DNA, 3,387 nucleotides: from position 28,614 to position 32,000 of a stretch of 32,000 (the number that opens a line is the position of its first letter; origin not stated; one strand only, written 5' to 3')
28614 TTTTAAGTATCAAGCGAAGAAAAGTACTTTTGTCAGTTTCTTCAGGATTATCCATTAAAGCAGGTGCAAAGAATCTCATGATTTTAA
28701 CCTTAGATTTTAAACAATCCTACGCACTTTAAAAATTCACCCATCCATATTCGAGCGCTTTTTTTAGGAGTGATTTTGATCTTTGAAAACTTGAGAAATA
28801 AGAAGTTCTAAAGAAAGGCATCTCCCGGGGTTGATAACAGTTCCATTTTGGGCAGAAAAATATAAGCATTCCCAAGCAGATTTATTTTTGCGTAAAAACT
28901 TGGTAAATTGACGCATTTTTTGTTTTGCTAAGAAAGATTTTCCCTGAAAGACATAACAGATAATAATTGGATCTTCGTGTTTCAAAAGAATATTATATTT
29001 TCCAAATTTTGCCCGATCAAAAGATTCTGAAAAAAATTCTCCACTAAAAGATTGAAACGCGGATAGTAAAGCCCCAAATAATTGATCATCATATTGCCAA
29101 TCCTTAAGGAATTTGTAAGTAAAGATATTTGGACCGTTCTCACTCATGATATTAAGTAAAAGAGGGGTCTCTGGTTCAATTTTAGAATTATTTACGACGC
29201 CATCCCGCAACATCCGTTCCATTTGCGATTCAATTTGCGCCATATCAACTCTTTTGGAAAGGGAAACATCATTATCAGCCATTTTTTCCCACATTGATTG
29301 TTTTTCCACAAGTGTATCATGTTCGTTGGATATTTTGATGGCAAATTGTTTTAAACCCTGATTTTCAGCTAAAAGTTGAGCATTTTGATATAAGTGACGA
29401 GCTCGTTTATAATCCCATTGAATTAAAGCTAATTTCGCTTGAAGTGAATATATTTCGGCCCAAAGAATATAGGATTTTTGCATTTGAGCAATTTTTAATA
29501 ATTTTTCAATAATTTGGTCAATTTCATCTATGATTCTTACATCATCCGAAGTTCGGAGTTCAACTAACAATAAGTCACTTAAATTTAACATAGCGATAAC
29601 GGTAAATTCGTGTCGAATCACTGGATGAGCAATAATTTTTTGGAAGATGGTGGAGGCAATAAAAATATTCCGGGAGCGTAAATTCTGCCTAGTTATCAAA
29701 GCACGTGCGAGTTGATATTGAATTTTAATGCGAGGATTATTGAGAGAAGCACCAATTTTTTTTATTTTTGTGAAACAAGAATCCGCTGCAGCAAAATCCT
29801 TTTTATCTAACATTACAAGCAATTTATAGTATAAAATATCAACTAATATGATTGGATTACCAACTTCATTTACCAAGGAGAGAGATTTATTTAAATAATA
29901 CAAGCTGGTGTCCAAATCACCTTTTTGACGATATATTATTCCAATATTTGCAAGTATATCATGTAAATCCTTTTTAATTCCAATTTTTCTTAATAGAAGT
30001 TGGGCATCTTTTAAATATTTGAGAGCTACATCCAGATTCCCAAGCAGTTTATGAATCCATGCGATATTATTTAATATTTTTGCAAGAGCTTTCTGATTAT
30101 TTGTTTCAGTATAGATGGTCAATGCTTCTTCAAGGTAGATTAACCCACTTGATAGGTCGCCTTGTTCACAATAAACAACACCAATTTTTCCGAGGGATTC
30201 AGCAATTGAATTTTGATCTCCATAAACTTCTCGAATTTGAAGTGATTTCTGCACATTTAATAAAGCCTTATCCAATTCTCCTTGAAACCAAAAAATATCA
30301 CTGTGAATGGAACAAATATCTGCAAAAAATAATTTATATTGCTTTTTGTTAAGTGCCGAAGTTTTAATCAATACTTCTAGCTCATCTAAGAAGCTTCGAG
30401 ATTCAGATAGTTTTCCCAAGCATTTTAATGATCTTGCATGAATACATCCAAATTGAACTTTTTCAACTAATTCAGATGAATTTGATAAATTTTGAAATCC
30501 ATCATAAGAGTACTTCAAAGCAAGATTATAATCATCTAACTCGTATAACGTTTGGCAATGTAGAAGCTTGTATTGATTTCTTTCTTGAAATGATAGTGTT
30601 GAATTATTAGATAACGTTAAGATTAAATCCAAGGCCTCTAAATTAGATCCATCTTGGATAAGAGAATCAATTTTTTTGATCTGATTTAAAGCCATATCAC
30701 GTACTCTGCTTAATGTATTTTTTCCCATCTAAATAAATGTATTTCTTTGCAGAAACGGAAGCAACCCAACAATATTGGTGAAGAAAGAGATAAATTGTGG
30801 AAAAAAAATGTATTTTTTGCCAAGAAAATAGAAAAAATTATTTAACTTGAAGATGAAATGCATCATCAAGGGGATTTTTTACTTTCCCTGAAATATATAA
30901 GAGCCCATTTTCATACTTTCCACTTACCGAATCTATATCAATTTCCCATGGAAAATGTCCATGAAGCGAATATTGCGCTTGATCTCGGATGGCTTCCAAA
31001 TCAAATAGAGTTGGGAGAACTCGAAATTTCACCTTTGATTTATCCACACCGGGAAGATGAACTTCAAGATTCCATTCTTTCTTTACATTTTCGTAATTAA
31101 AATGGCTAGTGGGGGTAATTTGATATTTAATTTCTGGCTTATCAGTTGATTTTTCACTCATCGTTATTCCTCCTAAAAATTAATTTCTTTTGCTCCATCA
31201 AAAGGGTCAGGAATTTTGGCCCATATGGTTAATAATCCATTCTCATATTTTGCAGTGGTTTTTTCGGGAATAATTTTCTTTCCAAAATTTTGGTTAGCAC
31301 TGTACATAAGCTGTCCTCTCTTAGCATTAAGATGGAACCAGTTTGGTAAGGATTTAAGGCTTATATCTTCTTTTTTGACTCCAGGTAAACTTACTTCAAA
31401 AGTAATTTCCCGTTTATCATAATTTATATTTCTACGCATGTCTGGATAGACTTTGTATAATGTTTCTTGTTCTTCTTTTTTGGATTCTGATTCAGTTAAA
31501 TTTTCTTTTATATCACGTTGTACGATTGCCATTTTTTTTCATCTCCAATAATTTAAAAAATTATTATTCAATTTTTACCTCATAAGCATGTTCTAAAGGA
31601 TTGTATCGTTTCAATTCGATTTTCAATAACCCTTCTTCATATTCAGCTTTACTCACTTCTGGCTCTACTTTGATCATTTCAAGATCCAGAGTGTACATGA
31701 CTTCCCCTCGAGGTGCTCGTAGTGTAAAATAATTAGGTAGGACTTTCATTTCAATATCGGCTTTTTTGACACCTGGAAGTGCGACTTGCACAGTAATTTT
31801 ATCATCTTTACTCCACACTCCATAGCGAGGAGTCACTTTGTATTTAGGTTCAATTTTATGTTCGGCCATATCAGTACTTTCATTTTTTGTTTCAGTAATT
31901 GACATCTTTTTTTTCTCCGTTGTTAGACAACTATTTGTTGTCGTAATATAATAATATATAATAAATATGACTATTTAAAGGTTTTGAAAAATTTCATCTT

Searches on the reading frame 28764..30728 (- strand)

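Call 27: search_protein_families(library=pfam, proteins=[window:28764-30728:-], max_evalue=0.01)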
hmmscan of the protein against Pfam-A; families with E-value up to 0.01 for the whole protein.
window:28764-30728:- (654 aa): 8 families
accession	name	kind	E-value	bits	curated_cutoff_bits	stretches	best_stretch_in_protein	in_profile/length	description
PF13424.12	TPR_12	-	1e-28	99.8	30.1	3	175-242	2-71/77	Tetratricopeptide repeat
PF17874.7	TPR_MalT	-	2.5e-12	47.2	45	2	183-335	47-200/336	MalT-like TPR region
PF07719.23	TPR_2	-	5.5e-12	45.3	27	0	216-243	1-28/34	Tetratricopeptide repeat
PF13374.12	TPR_10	-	3.1e-11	43.3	27.5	1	176-210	2-36/42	Tetratricopeptide repeat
PF00515.34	TPR_1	-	6.1e-08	32.6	27.8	0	257-285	2-30/34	Tetratricopeptide repeat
PF13181.12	TPR_8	-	5.6e-05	23.4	25.7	0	216-242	1-27/34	Tetratricopeptide repeat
PF13176.12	TPR_7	-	0.0016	18.8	27.9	0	259-291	2-34/36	Tetratricopeptide repeat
PF10602.15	RPN7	-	0.004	17.3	29.6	0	170-323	30-140/174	26S proteasome subunit RPN7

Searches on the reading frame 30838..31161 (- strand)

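Call 59: search_protein_families(library=pfam, proteins=[window:30838-31161:-], max_evalue=0.01)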
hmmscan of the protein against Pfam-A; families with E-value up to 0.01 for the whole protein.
window:30838-31161:- (107 aa): 2 families
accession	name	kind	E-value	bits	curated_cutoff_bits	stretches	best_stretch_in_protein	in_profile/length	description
PF00011.27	HSP20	-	0.00099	19.6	20.8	0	60-97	39-90/102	Hsp20/alpha crystallin family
PF18201.7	PIH1_CS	-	0.0023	18.9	23.3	1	23-84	27-87/100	PIH1 CS-like domain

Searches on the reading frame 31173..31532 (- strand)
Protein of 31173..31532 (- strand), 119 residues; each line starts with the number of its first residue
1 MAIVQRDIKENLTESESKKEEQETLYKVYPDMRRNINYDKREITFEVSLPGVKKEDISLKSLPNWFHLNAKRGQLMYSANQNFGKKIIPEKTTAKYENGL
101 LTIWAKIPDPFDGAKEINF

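Call 59: search_protein_families(library=pfam, proteins=[window:31173-31532:-], max_evalue=0.01)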
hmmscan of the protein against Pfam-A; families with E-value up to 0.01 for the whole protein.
window:31173-31532:- (119 aa): 1 family
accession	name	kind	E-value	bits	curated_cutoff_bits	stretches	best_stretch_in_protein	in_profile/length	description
PF00011.27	HSP20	-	0.0039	17.7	20.8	0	38-109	4-89/102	Hsp20/alpha crystallin family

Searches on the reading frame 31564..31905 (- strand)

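Call 59: search_protein_families(library=pfam, proteins=[window:31564-31905:-], max_evalue=0.01)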
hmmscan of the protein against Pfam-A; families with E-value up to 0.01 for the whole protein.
window:31564-31905:- (113 aa): 3 families
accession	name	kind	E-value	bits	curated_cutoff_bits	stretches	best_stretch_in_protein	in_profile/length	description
PF00011.27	HSP20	-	3.3e-05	24.4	20.8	1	31-104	3-91/102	Hsp20/alpha crystallin family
PF17886.7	ArsA_HSP20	-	0.00044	20.2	22.5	0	34-54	1-21/63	HSP20-like domain found in ArsA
PF21413.3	SHQ1-like_CS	-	0.0016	18.8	27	1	25-106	1-82/93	SHQ1-like, CS domain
